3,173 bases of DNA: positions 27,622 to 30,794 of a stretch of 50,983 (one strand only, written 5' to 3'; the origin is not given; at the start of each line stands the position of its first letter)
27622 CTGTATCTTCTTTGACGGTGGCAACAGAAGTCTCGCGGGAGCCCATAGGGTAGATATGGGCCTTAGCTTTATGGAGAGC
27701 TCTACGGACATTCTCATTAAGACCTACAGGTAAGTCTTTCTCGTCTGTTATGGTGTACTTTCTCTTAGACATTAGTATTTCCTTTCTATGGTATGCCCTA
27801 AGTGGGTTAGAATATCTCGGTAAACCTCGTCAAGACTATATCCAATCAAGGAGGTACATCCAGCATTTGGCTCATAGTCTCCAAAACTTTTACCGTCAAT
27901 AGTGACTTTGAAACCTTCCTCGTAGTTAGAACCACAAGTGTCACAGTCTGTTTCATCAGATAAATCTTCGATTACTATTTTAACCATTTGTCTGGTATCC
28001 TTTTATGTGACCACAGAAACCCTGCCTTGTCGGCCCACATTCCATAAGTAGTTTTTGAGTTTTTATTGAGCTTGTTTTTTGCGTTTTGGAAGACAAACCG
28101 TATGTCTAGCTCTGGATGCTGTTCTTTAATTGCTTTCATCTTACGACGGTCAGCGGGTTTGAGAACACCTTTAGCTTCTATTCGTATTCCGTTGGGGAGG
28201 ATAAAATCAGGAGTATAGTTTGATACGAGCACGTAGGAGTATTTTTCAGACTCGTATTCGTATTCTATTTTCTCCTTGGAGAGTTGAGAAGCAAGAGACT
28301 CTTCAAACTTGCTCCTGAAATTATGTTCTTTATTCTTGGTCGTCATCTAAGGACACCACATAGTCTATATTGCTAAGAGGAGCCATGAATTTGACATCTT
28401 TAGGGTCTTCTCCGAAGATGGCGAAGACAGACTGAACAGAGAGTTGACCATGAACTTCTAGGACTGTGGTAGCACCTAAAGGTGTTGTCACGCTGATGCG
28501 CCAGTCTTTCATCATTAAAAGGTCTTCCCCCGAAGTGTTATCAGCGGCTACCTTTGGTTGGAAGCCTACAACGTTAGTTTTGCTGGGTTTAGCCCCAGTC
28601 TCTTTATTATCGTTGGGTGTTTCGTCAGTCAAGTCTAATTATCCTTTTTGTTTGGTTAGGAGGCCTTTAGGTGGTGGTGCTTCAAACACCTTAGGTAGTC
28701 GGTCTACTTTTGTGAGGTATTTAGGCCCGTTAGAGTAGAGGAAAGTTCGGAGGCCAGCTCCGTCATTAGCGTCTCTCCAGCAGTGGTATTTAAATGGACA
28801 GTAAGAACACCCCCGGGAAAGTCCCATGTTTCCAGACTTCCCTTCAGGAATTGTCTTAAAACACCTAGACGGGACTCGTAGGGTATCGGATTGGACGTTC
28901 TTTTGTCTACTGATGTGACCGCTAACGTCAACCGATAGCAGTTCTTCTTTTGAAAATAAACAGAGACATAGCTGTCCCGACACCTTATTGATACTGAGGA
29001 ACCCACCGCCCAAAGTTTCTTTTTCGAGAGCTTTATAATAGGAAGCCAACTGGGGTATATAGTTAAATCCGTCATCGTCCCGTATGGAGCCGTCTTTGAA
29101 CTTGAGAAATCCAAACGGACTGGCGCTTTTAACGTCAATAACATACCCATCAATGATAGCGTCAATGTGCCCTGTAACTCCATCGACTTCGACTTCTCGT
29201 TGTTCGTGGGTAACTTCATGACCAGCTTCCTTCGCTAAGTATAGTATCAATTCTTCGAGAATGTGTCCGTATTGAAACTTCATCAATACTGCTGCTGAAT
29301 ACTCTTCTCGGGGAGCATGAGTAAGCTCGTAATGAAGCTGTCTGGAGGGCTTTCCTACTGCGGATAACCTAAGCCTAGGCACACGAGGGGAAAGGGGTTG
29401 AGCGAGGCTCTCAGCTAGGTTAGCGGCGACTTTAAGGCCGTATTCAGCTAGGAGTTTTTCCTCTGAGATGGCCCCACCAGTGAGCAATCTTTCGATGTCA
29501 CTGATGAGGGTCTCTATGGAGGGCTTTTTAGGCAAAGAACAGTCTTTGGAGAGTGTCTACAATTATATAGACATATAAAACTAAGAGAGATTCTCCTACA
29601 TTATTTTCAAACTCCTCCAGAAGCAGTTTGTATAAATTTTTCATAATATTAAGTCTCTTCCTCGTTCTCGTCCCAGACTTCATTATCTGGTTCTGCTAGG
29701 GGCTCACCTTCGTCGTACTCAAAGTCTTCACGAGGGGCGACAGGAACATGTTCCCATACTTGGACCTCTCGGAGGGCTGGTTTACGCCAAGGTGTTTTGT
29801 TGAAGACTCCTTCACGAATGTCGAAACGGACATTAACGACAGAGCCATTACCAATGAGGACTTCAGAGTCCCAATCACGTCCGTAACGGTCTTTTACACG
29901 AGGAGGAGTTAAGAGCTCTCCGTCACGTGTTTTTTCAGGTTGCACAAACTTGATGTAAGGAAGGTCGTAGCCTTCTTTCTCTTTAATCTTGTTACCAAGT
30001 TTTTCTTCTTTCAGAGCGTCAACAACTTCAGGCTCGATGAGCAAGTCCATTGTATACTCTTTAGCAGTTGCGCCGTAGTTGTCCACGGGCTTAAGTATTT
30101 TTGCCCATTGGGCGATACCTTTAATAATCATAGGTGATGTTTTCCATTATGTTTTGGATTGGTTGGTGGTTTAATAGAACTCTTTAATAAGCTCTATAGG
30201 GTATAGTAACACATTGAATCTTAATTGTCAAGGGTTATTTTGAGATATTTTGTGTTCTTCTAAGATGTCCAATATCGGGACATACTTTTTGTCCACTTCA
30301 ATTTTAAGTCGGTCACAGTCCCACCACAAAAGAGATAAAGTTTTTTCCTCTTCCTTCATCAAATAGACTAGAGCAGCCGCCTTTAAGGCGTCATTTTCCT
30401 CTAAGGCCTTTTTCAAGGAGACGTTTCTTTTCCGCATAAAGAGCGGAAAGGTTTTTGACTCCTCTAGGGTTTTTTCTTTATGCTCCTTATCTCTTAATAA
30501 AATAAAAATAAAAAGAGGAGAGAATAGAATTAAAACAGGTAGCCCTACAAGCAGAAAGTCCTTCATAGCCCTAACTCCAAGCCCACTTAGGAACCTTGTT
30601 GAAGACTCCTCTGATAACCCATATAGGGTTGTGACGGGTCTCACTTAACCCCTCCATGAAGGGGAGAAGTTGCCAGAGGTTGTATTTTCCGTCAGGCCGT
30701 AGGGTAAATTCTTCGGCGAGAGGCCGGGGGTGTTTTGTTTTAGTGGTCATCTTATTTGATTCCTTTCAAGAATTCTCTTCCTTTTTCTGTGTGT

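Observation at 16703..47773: Strand-exclusive 9-mer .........: 12 copies on one strand, none on the other, clustered toward the control region and near start codons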

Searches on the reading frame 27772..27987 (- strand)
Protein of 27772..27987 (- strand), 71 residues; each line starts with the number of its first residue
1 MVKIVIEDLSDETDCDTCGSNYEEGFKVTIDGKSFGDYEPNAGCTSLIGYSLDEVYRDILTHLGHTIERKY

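Call 35: search_protein_families(library=pfam, max_evalue=1, proteins=[window:27772-27987:-])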
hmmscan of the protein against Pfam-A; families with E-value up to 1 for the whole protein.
window:27772-27987:- (71 aa): 1 family
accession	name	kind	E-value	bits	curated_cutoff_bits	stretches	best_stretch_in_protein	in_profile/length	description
PF19148.5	DUF5830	-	0.14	12.5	26.8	1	10-40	74-104/114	Family of unknown function (DUF5830)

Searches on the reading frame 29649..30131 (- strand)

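Call 23: search_protein_families(library=phrogs, max_evalue=0.01, proteins=[window:29649-30131:-])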
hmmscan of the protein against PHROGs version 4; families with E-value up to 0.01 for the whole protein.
window:29649-30131:- (160 aa): 1 family
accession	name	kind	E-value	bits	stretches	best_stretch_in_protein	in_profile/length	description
phrog_112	-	DNA, RNA and nucleotide metabolism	0.0051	17.5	0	4-146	26-200/265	Gp2.5-like ssDNA binding protein and ssDNA annealing protein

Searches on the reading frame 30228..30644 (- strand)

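Call 23: search_protein_families(library=phrogs, max_evalue=0.01, proteins=[window:30228-30644:-])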
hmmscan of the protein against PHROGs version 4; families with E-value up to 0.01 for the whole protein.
window:30228-30644:- (138 aa): 0 families

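Call 35: search_protein_families(library=pfam, max_evalue=1, proteins=[window:30228-30644:-])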
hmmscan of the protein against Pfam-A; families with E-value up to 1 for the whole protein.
window:30228-30644:- (138 aa): 1 family
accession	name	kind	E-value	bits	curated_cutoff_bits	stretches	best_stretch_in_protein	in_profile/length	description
PF01277.22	Oleosin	-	0.088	13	25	1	17-46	17-46/113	Oleosin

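Call 67: search_protein_families(library=ncbifam, max_evalue=0.1, proteins=[window:30228-30644:-])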
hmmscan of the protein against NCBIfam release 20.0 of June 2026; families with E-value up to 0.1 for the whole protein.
window:30228-30644:- (138 aa): 0 families
